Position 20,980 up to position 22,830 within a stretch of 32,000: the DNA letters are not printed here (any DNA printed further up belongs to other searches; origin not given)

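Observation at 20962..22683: Zinc-ribbon-less TnpB-like RuvC protein on a 1.7-kb tnpA-less element that splits an SDR gene at a GTTGA repeat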

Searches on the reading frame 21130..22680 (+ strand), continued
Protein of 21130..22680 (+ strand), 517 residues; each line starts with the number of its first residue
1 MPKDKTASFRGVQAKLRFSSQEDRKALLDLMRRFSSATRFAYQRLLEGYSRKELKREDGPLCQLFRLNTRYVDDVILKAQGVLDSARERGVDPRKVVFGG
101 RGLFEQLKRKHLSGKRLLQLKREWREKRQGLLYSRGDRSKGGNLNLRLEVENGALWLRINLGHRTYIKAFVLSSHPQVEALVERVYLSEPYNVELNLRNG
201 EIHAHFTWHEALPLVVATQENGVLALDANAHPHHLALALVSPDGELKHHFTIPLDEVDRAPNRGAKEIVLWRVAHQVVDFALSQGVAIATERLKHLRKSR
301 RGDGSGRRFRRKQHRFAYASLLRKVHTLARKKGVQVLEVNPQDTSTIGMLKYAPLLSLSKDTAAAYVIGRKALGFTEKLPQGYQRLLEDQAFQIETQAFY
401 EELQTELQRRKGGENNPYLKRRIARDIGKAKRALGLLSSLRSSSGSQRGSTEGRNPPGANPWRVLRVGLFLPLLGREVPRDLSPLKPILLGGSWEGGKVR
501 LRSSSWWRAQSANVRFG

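Call 69: find_encoding_contigs(protein=P0418, flank=1500, max_places=4)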
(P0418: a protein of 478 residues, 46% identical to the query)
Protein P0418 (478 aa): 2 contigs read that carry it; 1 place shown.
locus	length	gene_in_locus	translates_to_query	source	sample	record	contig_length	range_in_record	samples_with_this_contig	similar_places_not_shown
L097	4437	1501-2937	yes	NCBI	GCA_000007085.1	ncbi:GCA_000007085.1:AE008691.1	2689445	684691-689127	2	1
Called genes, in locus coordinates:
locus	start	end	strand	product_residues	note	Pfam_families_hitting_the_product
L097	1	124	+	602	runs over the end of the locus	PF07700:HNOB, PF26039:Dcst2 (faint), PF07889:DUF1664 (faint), PF00015:MCPsignal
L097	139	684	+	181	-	PF00149:Metallophos, PF12850:Metallophos_2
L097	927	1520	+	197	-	PF00376:MerR, PF12728:HTH_17 (weak), PF13411:MerR_1, PF00239:Resolvase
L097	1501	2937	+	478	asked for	PF27229:SSO2105_N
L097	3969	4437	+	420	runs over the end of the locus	PF01566:Nramp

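Call 70: find_encoding_contigs(protein=P0438, flank=1500, max_places=4)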
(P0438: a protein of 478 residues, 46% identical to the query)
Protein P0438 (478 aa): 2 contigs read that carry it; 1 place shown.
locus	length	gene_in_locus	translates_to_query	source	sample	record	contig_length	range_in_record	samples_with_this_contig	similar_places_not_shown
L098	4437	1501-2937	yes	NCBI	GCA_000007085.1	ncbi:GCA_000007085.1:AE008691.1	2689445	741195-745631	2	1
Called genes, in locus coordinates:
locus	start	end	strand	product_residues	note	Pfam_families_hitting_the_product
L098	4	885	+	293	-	PF02706:Wzz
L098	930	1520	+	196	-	PF00376:MerR, PF12728:HTH_17 (weak), PF13411:MerR_1, PF00239:Resolvase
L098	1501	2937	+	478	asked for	PF27229:SSO2105_N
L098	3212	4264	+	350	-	-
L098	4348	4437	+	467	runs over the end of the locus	PF06782:UPF0236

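Call 71: find_encoding_contigs(protein=P0441, flank=1500, max_places=4)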
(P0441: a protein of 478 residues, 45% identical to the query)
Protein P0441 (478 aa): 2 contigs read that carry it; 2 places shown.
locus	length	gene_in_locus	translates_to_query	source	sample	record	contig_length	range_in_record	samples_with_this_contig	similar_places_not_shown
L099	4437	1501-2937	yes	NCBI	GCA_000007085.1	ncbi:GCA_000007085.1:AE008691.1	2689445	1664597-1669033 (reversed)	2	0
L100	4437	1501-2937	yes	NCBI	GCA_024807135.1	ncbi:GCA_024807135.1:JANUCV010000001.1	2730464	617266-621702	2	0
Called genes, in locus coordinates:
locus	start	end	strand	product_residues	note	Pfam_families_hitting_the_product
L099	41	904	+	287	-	PF08812:YtxC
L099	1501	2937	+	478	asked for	PF27229:SSO2105_N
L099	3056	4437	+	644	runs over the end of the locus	PF02824:TGS, PF07973:tRNA_SAD, PF00587:tRNA-synt_2b, PF03129:HGTP_anticodon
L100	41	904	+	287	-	PF08812:YtxC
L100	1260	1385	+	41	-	PF00376:MerR (weak)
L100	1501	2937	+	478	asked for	PF27229:SSO2105_N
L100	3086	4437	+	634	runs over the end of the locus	PF02824:TGS, PF07973:tRNA_SAD, PF00587:tRNA-synt_2b, PF03129:HGTP_anticodon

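Call 74: find_encoding_contigs(protein=P0414, flank=1500, max_places=3)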
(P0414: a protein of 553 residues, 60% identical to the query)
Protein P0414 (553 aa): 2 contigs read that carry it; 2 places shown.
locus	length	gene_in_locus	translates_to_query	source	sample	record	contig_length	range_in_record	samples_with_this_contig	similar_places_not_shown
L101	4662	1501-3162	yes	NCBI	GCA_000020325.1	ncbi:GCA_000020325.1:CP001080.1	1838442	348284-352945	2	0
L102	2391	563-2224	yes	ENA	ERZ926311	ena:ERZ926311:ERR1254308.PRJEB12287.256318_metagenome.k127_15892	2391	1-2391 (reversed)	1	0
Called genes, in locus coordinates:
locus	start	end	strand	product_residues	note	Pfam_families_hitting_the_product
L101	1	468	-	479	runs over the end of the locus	PF02384:N6_Mtase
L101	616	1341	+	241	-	-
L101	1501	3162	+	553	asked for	PF27229:SSO2105_N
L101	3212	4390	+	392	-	PF00579:tRNA-synt_1b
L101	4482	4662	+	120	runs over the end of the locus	-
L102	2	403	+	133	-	?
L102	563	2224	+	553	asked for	PF27229:SSO2105_N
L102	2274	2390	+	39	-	?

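Call 75: find_encoding_contigs(protein=P0493, flank=1500, max_places=3)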
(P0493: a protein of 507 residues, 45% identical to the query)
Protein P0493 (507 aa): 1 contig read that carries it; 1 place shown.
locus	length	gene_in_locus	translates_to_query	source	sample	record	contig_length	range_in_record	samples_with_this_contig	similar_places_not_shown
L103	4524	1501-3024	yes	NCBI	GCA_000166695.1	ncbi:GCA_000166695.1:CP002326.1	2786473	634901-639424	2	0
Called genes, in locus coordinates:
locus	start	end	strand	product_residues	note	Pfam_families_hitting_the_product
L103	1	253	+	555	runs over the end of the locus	PF00753:Lactamase_B, PF12706:Lactamase_B_2 (weak), PF22505:RNase_J_b_CASP, PF07521:RMMBL, PF17770:RNase_J_C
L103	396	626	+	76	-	PF05239:PRC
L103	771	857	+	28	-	PF09604:Potass_KdpF (weak)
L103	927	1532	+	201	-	PF00376:MerR, PF12728:HTH_17, PF13411:MerR_1, PF00239:Resolvase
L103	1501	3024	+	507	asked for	PF27229:SSO2105_N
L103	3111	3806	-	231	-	PF00795:CN_hydrolase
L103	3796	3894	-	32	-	-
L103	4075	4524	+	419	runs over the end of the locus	PF00275:EPSP_synthase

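Call 76: find_encoding_contigs(protein=P0464, flank=1500, max_places=3)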
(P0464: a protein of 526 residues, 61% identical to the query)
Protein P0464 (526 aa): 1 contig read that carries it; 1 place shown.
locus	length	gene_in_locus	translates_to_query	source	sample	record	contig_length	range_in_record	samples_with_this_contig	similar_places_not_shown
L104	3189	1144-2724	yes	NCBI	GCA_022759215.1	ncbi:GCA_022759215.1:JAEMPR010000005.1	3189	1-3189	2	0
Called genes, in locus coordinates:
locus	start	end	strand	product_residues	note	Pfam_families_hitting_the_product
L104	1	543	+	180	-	?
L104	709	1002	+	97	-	-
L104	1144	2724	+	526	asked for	PF27229:SSO2105_N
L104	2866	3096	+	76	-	-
